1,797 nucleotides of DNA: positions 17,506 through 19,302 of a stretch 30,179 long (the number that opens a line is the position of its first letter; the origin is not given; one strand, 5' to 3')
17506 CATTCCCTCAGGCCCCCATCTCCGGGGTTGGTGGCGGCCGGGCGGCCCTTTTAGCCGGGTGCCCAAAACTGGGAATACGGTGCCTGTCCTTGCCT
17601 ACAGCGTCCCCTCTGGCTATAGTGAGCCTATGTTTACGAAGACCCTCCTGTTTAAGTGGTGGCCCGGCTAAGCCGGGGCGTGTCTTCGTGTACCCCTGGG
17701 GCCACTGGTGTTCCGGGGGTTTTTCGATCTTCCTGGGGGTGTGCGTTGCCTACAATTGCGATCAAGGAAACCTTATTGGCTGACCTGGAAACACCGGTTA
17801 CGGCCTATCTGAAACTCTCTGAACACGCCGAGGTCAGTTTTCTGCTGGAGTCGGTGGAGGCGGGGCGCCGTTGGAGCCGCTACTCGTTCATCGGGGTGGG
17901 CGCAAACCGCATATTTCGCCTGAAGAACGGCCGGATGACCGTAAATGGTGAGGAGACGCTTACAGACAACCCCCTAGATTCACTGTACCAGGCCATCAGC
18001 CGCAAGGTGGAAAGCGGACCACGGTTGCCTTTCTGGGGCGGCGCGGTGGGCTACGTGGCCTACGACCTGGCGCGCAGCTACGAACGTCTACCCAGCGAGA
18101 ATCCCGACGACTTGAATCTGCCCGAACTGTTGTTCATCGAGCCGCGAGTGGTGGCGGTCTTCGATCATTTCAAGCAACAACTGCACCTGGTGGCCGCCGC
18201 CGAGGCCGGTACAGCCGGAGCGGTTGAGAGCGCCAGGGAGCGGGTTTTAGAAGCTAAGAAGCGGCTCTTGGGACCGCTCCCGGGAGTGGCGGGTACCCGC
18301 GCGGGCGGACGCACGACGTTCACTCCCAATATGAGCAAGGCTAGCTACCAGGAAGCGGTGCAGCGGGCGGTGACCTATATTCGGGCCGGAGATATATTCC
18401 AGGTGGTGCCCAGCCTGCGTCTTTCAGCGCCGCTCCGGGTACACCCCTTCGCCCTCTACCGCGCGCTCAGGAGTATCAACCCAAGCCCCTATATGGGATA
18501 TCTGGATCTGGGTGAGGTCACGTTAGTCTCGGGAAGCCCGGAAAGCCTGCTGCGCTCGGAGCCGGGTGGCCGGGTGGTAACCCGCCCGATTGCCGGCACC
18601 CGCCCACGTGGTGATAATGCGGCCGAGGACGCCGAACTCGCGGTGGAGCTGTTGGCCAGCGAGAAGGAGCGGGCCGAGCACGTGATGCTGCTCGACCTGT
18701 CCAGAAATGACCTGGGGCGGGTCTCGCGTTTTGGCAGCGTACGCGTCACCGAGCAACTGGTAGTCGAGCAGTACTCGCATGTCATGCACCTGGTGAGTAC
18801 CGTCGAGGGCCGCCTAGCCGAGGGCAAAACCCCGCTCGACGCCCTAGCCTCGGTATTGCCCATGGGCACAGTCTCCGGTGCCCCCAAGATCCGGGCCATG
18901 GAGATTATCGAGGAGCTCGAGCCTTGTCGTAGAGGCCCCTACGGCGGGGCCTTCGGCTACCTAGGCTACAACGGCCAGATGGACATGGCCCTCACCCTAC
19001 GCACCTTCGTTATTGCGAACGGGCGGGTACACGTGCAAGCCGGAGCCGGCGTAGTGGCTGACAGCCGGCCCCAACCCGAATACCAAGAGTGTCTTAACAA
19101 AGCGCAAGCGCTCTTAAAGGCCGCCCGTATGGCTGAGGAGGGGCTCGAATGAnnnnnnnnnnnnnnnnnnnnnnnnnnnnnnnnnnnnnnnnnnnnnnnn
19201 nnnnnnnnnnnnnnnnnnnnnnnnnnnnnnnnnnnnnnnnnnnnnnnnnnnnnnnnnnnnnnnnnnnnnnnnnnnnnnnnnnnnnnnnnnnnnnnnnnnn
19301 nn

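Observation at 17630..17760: Classical trp attenuator with tandem-Trp leader peptide upstream of trpE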

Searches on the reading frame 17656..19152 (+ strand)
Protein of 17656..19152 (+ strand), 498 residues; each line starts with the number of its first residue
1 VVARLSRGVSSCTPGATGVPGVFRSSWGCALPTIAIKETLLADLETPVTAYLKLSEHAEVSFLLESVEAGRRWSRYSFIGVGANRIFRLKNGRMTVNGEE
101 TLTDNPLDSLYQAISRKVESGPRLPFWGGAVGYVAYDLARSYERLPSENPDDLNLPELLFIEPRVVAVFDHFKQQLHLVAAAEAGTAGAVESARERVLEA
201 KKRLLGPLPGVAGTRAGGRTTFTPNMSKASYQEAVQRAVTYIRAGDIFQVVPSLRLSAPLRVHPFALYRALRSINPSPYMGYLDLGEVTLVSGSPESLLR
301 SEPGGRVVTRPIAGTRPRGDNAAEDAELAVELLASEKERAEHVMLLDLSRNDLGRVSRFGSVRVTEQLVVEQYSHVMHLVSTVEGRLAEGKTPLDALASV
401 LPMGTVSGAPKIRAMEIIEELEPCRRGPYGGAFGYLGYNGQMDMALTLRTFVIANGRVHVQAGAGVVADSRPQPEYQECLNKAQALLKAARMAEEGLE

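Call 7: search_protein_families(library=ncbifam, proteins=[window:17656-19152:+])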
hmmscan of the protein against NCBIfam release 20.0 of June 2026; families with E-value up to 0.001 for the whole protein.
window:17656-19152:+ (498 aa): 26 families (the best 25 are shown)
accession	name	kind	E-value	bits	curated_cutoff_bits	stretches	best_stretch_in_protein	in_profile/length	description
TIGR00564.1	trpE_most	equivalog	1.4e-161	538.6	517.7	1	42-490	1-454/455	anthranilate synthase component I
NF010086.0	PRK13571.1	equivalog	1.7e-145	485.4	693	1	33-494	23-501/510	anthranilate synthase component I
TIGR01820.1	TrpE-arch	equivalog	6.9e-126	421.1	512.05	1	47-489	1-447/449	anthranilate synthase component I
NF004610.0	PRK05940.1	equivalog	1.6e-113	380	568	1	51-493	24-462/467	anthranilate synthase component I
TIGR01824.1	PabB-clade2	equivalog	1.8e-109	366.3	408.55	1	128-486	1-355/355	aminodeoxychorismate synthase, component I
NF006563.0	PRK09070.1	equivalog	8.4e-101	337.8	514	1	56-490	20-444/447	aminodeoxychorismate synthase component I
NF010079.0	PRK13564.1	equivalog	2e-96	323.8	471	1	131-494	147-515/521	anthranilate synthase component 1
NF010089.0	PRK13574.1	equivalog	4.9e-96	322.3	527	2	225-489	154-417/421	anthranilate synthase component I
NF010087.0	PRK13572.1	equivalog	6.5e-93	311.7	580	1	46-492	10-433/435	anthranilate synthase component I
TIGR00553.1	pabB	equivalog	9.6e-85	284.6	328.4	1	131-485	2-328/329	aminodeoxychorismate synthase component I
TIGR00565.1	trpE_proteo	equivalog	4.5e-84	283.1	494.65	1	130-493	129-496/498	anthranilate synthase component I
NF010082.0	PRK13567.1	equivalog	5.6e-84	282.5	576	1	58-488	21-465/468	anthranilate synthase component I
NF012009.0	PRK15465.1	equivalog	7e-82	275.3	622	1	52-488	22-449/453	aminodeoxychorismate synthase component 1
NF010081.0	PRK13566.1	equivalog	3.9e-76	256.8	645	1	129-494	158-511/729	anthranilate synthase component I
NF005698.0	PRK07508.1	equivalog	1.1e-72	244.7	452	1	221-488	109-377/383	aminodeoxychorismate synthase component I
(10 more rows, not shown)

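Call 12: find_related_loci(query=window:17746-19149:+, collection=genome_contigs, flank=3000)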
Query window:17746-19149:+ (468 aa) in genome_contigs; peptide patterns used: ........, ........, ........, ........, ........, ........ (x = any residue, [..] = any of these).
482 stretches matched a pattern; 392 encode a relative of the query (tblastn E <= 1e-3); the best 80 are kept; 80 distinct loci.
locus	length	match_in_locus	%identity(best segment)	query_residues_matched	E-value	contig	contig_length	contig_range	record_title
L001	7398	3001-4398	71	2-467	0e+0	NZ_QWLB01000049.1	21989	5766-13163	Meiothermus granaticius NBRC 107808 strain AF-68 contig_49, whole genome shotgun sequence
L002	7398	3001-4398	70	2-467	0e+0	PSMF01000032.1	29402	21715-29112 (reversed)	MAG: Meiothermus sp. isolate ERB_30_1 NODE_509_length_29402_cov_6.993424, whole genome shotgun sequence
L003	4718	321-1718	69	2-467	0e+0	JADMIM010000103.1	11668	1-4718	MAG: Thermaceae bacterium isolate MAG015 NODE_2036_length_11668_cov_7.824938, whole genome shotgun sequence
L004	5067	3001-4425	51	4-468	1e-137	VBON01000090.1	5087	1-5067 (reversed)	MAG: Nitrospirae bacterium isolate NS_11 14_1009_16_30cm_scaffold_56674, whole genome shotgun sequence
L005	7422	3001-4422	49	4-468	5e-135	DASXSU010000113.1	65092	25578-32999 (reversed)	MAG TPA_asm: Nitrospirales bacterium isolate SMAG_U4674 k141_1902653, whole genome shotgun sequence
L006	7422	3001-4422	49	4-468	2e-133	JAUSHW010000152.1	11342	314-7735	MAG: Nitrospirales bacterium isolate E14_metabat.bin.209 E14_k141_1313862, whole genome shotgun sequence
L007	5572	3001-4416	48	4-467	1e-133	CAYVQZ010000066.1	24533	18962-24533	MAG TPA_asm: uncultured bacterium isolate binchicken_co17_451 genome assembly, contig: NODE_5315_length_24533_cov_26.228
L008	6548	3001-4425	48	4-467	9e-133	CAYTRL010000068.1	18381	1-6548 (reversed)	MAG TPA_asm: uncultured Thermodesulfobacteriota bacterium isolate binchicken_co65_60 genome assembly, contig: NODE_12424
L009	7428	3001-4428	49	4-464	2e-132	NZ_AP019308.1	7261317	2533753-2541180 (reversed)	Paenibacillus baekrokdamisoli strain KCTC 33723 chromosome, complete genome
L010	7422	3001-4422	49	4-468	3e-132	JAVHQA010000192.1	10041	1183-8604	MAG: Nitrospirales bacterium isolate WB02no2_63_24 NODE_5516_length_10041_cov_15.330062, whole genome shotgun sequence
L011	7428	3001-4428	48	4-464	9e-132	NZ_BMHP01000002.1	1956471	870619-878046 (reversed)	Paenibacillus nasutitermitis strain CGMCC 1.15178 sequence02, whole genome shotgun sequence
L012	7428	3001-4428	47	4-464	9e-132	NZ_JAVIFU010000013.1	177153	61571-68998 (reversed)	Paenibacillus sp. LHD-38 LHD.38_ctg013, whole genome shotgun sequence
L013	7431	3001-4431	48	4-465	7e-132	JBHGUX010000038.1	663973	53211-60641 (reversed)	MAG: Candidatus Pristimantibacillus sp. isolate bin.005_Ecombo k141_161425, whole genome shotgun sequence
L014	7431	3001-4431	49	4-464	4e-132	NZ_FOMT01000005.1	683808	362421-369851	Paenibacillus catalpae strain CGMCC 1.10784, whole genome shotgun sequence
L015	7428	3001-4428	48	4-464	5e-132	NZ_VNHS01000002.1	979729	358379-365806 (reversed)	Paenibacillus methanolicus strain BL24 Ga0116934_102, whole genome shotgun sequence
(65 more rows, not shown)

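Call 17: find_homologous_proteins(query=window:17746-19149:+, max_evalue=1e-100)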
Query window:17746-19149:+ (468 aa): 6928 proteins with E <= 1e-100 among 8000 candidates; the best 120 are listed.
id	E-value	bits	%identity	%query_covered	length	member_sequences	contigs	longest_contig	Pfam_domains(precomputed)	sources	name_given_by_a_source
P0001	2.8e-288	974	95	100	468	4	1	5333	PF04715.20,PF00425.25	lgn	-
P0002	7.9e-212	722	72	100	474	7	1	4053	PF04715.20,PF00425.25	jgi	jgi:anthranilate synthase component 1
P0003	5.1e-210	716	72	100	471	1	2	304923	PF04715.20,PF00425.25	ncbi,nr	ncbi:MAG: anthranilate synthase component 1 [Meiothermus sp.]|nr:MAG: anthranilate synthase componen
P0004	1.3e-209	715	72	100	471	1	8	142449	PF04715.20,PF00425.25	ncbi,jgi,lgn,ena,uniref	ncbi:MAG: anthranilate synthase component I [Meiothermus ruber]|jgi:anthranilate synthase component 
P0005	2.1e-209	714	71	100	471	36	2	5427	PF04715.20,PF00425.25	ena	-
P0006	2.3e-209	714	71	100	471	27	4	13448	PF04715.20,PF00425.25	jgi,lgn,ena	-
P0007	3.7e-208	710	70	100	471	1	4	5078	PF04715.20,PF00425.25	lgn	-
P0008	4.6e-208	710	71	100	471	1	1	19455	PF04715.20,PF00425.25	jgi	-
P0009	5.1e-208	710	71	100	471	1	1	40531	PF04715.20,PF00425.25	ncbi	-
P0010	5.4e-208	710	71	100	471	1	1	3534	PF04715.20,PF00425.25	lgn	-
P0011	7.9e-208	709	71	100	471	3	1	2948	PF04715.20,PF00425.25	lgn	-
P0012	8.4e-208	709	71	100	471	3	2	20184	PF04715.20,PF00425.25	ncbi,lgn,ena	-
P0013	9.7e-208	709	70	100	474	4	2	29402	PF04715.20,PF00425.25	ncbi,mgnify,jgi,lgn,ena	ncbi:MAG: anthranilate synthase component I [Meiothermus sp.]|mgnify:FL=1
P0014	1.5e-207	708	70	100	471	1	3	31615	PF04715.20,PF00425.25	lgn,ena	-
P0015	2.7e-207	707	71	100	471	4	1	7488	PF04715.20,PF00425.25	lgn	-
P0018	4.7e-207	707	72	99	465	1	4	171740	PF04715.20,PF00425.25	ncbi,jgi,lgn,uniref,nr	ncbi:Anthranilate synthase component 1 [Meiothermus luteus]|jgi:anthranilate synthase component 1|un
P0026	3.0e-206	704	71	100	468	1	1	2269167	PF04715.20,PF00425.25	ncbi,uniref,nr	ncbi:anthranilate synthase component I [Marinithermus hydrothermalis]|uniref:Anthranilate synthase c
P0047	1.5e-203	695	73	99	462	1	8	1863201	PF04715.20,PF00425.25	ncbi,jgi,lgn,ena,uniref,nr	ncbi:anthranilate synthase component I [Thermus thermophilus SG0.5JP17-16]|uniref:Anthranilate synth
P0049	2.1e-203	695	68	100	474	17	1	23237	PF04715.20,PF00425.25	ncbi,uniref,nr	ncbi:Anthranilate synthase component 1 [Calidithermus terrae]|uniref:Anthranilate synthase component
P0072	6.3e-201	686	71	99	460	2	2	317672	PF04715.20,PF00425.25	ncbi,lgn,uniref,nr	ncbi:anthranilate synthase component I [Thermus filiformis]|uniref:Anthranilate synthase component 1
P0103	1.1e-193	663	70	98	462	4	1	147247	PF04715.20,PF00425.25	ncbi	ncbi:MAG: anthranilate synthase component I [Thermaceae bacterium]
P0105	4.1e-191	654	68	100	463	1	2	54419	PF04715.20,PF00425.25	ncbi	-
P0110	1.2e-184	633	62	99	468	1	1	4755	PF04715.20,PF00425.25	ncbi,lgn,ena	-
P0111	9.9e-181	620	65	99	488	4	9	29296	PF04715.20,PF00425.25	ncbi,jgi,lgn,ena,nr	ncbi:MAG: anthranilate synthase component I [Deinococcales bacterium]|nr:anthranilate synthase compo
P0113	3.1e-179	615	64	100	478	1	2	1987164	PF04715.20,PF00425.25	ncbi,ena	-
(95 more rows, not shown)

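Call 18: find_encoding_contigs(protein=P0001, flank=3000, max_places=2)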
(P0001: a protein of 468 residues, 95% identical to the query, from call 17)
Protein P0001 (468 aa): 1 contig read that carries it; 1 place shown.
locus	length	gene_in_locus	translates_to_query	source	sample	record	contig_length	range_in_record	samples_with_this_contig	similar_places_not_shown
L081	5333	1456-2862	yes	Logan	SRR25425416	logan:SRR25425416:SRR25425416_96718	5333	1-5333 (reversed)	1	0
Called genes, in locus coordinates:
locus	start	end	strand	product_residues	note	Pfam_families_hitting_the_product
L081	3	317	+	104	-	?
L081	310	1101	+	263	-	-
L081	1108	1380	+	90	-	-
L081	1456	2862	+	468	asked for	PF04715:, PF00425:Chorismate_bind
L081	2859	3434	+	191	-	PF00117:GATase, PF07722:Peptidase_C26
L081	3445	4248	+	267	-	PF00535:Glycos_transf_2, PF10111:Glyco_tranf_2_2 (faint), PF13641:Glyco_tranf_2_3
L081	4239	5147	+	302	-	PF00535:Glycos_transf_2 (faint), PF13641:Glyco_tranf_2_3 (faint)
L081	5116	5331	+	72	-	?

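Call 19: find_encoding_contigs(protein=P0047, flank=1500, max_places=1)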
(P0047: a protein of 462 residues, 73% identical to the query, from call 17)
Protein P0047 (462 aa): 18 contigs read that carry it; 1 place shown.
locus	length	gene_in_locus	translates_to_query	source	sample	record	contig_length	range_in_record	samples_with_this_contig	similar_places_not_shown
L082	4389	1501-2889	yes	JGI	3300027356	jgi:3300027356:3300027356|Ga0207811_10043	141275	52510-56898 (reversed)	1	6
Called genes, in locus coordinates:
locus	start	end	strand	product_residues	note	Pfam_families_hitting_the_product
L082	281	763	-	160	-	-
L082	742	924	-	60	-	-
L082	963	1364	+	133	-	PF20791:Acyl-ACP_TE_C (weak), PF13279:4HBT_2, PF03061:4HBT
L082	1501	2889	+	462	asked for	PF04715:, PF00425:Chorismate_bind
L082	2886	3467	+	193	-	PF00117:GATase, PF07722:Peptidase_C26 (weak)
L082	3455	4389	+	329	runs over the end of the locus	PF02885:Glycos_trans_3N, PF00591:Glycos_transf_3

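Call 20: find_encoding_contigs(protein=P0026, flank=1500, max_places=1)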
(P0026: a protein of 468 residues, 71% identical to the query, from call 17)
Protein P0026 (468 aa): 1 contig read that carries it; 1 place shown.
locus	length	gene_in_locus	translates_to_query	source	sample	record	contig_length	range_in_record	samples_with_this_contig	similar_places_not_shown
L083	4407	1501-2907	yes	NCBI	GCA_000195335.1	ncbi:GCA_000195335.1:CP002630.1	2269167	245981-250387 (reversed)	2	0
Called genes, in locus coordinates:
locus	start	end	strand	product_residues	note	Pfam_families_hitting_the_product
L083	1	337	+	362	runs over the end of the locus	-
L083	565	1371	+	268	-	PF02517:Rce1-like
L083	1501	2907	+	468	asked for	PF04715:, PF00425:Chorismate_bind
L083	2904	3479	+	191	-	PF00117:GATase, PF07722:Peptidase_C26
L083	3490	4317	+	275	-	PF00535:Glycos_transf_2, PF10111:Glyco_tranf_2_2 (faint), PF13641:Glyco_tranf_2_3, PF02709:Glyco_transf_7C, PF13632:Glyco_trans_2_3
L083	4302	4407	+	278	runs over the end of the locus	PF00535:Glycos_transf_2, PF10111:Glyco_tranf_2_2 (faint), PF13641:Glyco_tranf_2_3 (weak), PF13632:Glyco_trans_2_3 (weak), PF02709:Glyco_transf_7C (weak)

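Call 21: find_encoding_contigs(protein=P0004, flank=1500, max_places=1)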
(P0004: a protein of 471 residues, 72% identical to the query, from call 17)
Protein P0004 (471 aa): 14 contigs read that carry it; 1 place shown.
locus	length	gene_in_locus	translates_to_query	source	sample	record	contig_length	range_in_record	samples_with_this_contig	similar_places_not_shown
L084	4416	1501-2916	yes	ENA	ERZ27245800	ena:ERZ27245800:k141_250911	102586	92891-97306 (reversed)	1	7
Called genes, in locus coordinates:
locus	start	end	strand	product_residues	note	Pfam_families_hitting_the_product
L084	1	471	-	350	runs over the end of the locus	PF00478:IMPDH (weak), PF03060:NMO, PF01070:FMN_dh (faint), PF04481:DUF561 (faint)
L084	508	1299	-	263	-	PF00702:Hydrolase, PF12710:HAD (weak), PF13419:HAD_2, PF13242:Hydrolase_like (faint)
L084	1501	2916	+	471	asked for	PF04715:, PF00425:Chorismate_bind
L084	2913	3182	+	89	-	PF01817:CM_2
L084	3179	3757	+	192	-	PF00117:GATase, PF07722:Peptidase_C26 (faint)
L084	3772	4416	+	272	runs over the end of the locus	PF00535:Glycos_transf_2, PF10111:Glyco_tranf_2_2 (weak), PF13641:Glyco_tranf_2_3, PF02709:Glyco_transf_7C, PF13632:Glyco_trans_2_3 (weak)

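Call 22: find_encoding_contigs(protein=P0049, flank=1500, max_places=1)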
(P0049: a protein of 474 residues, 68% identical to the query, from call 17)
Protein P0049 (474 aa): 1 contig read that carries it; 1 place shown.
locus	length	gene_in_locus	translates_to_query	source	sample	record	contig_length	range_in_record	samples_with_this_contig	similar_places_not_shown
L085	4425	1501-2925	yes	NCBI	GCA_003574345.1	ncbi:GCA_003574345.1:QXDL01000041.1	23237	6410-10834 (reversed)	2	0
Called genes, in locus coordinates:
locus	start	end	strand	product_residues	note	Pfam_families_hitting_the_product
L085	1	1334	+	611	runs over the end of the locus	PF00005:ABC_tran, PF13401:AAA_22 (faint), PF13304:AAA_21 (weak)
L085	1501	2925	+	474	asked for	PF04715:, PF00425:Chorismate_bind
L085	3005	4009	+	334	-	PF00579:tRNA-synt_1b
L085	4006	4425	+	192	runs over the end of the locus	PF00117:GATase, PF07722:Peptidase_C26 (weak)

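Call 23: find_encoding_contigs(protein=P0072, flank=1500, max_places=1)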
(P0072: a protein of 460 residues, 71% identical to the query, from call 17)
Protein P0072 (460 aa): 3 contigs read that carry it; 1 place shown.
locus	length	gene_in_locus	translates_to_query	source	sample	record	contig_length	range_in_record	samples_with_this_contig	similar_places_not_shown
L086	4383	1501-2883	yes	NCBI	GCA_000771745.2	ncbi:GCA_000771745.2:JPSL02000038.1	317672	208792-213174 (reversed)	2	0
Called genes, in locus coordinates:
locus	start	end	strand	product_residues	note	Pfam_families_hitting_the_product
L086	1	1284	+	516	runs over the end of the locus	PF00171:Aldedh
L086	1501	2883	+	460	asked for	PF04715:, PF00425:Chorismate_bind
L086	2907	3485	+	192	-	PF00117:GATase, PF07722:Peptidase_C26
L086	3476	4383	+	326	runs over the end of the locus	PF02885:Glycos_trans_3N, PF00591:Glycos_transf_3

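Call 24: find_encoding_contigs(protein=P0111, flank=1500, max_places=1)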
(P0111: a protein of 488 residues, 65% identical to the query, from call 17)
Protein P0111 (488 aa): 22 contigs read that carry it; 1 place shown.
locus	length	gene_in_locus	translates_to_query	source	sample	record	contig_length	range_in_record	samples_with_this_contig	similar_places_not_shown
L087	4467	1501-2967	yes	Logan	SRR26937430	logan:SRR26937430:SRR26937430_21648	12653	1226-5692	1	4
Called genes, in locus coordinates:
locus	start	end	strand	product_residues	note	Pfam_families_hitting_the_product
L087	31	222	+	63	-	-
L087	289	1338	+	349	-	PF00072:Response_reg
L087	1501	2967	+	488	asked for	PF04715:, PF00425:Chorismate_bind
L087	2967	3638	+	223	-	PF00117:GATase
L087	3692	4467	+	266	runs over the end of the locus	PF00106:adh_short, PF13561:adh_short_C2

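Call 25: find_encoding_contigs(protein=P0113, flank=1500, max_places=1)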
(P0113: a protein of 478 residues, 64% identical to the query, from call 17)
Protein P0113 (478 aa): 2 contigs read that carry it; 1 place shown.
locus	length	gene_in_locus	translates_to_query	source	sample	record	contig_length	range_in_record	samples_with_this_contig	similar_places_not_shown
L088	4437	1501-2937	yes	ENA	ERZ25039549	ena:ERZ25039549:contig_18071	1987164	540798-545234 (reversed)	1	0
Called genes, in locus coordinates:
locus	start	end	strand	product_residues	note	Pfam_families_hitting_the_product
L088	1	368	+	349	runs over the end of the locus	PF00072:Response_reg, PF03704:BTAD (weak)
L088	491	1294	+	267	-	PF00106:adh_short, PF13561:adh_short_C2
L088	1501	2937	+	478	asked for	PF04715:, PF00425:Chorismate_bind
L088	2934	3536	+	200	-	PF00117:GATase, PF07722:Peptidase_C26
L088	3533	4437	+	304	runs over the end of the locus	PF00535:Glycos_transf_2, PF13641:Glyco_tranf_2_3 (faint), PF02709:Glyco_transf_7C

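Call 26: find_encoding_contigs(protein=P0103, flank=1500, max_places=1)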
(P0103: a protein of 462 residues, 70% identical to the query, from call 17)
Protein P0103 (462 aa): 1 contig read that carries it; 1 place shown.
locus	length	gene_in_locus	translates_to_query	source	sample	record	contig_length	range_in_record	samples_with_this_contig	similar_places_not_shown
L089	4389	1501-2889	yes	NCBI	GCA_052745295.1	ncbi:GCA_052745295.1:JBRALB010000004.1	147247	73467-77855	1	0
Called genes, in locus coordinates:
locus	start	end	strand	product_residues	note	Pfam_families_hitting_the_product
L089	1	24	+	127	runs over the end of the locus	-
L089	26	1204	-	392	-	PF07669:Eco57I, PF12950:TaqI_C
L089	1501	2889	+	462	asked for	PF04715:, PF00425:Chorismate_bind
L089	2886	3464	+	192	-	PF00117:GATase, PF07722:Peptidase_C26 (weak)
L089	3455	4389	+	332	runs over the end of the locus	PF02885:Glycos_trans_3N, PF00591:Glycos_transf_3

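Call 27: find_encoding_contigs(protein=P0018, flank=1500, max_places=1)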
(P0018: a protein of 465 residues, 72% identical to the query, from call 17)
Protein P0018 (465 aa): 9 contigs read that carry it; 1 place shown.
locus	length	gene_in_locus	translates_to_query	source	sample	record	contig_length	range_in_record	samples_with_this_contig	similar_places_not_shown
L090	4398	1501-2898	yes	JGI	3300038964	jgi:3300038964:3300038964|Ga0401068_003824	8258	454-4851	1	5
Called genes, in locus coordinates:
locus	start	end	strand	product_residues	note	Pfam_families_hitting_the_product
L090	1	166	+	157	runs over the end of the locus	PF13424:TPR_12 (weak), PF07719:TPR_2 (faint)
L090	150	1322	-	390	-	PF07690:MFS_1, PF00083:Sugar_tr (weak), PF07690:MFS_1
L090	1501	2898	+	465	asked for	PF04715:, PF00425:Chorismate_bind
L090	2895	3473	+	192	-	PF00117:GATase, PF07722:Peptidase_C26 (weak)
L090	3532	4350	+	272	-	PF00535:Glycos_transf_2, PF10111:Glyco_tranf_2_2 (weak), PF13641:Glyco_tranf_2_3, PF02709:Glyco_transf_7C, PF13632:Glyco_trans_2_3 (weak)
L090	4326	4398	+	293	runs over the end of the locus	PF00535:Glycos_transf_2, PF10111:Glyco_tranf_2_2, PF13641:Glyco_tranf_2_3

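Call 31: find_related_loci(query=A1, collection=metagenome_contigs, flank=600)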
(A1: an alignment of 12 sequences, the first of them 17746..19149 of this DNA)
Query A1 (468 aa) in metagenome_contigs; peptide patterns used: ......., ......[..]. (x = any residue, [..] = any of these).
600 stretches matched a pattern (row limit reached: there are more); 580 encode a relative of the query (tblastn E <= 1e-3); the best 80 are kept; 80 distinct loci.
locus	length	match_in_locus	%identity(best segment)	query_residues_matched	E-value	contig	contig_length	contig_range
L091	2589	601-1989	72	2-467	0e+0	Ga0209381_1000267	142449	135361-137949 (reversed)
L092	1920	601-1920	70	1-440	0e+0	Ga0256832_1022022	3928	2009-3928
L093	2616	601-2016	50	4-468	2e-137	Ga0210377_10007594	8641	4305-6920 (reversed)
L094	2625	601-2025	48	4-466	2e-137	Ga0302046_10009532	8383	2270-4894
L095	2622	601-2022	49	4-468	1e-136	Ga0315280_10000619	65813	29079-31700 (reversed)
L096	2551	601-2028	48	4-468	2e-137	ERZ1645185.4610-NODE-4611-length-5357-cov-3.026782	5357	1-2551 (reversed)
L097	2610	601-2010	50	9-463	2e-134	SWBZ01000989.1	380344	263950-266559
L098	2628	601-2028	48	4-468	2e-134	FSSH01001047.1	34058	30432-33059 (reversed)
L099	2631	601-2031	49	4-468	2e-133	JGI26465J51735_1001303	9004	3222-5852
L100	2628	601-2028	48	4-467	3e-133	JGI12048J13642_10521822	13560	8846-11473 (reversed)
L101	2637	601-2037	49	3-465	6e-133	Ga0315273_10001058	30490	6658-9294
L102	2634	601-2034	46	4-467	2e-132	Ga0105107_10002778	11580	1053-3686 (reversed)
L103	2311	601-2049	49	4-464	2e-134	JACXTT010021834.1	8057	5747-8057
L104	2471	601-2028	47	4-468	1e-137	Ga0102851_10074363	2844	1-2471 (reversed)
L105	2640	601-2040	48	4-468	2e-131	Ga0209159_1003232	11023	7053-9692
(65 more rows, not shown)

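Call 46: find_encoding_contigs(protein=P0110, flank=1500, max_places=1)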
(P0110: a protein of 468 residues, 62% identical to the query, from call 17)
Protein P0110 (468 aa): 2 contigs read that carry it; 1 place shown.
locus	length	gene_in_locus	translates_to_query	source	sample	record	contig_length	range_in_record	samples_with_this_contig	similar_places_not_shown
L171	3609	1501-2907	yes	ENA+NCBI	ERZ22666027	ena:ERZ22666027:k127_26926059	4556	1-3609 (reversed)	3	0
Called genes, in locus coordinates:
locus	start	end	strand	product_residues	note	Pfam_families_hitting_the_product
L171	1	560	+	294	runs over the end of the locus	PF01145:Band_7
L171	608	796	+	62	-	-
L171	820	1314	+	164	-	-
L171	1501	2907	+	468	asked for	PF04715:, PF00425:Chorismate_bind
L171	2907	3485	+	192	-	PF00117:GATase, PF07722:Peptidase_C26 (weak)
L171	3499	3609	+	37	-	?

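Call 47: find_encoding_contigs(protein=P0105, flank=1500, max_places=1)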
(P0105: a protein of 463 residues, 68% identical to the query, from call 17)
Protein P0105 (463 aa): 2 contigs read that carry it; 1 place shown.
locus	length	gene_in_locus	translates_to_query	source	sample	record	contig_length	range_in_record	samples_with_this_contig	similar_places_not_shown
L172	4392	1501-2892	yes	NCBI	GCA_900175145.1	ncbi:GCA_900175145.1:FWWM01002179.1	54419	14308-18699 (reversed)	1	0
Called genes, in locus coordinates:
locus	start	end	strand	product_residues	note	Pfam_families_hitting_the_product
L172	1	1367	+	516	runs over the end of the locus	PF00171:Aldedh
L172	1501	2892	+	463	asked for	PF04715:, PF00425:Chorismate_bind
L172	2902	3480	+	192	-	PF00117:GATase, PF07722:Peptidase_C26 (faint)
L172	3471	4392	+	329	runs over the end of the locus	PF02885:Glycos_trans_3N, PF00591:Glycos_transf_3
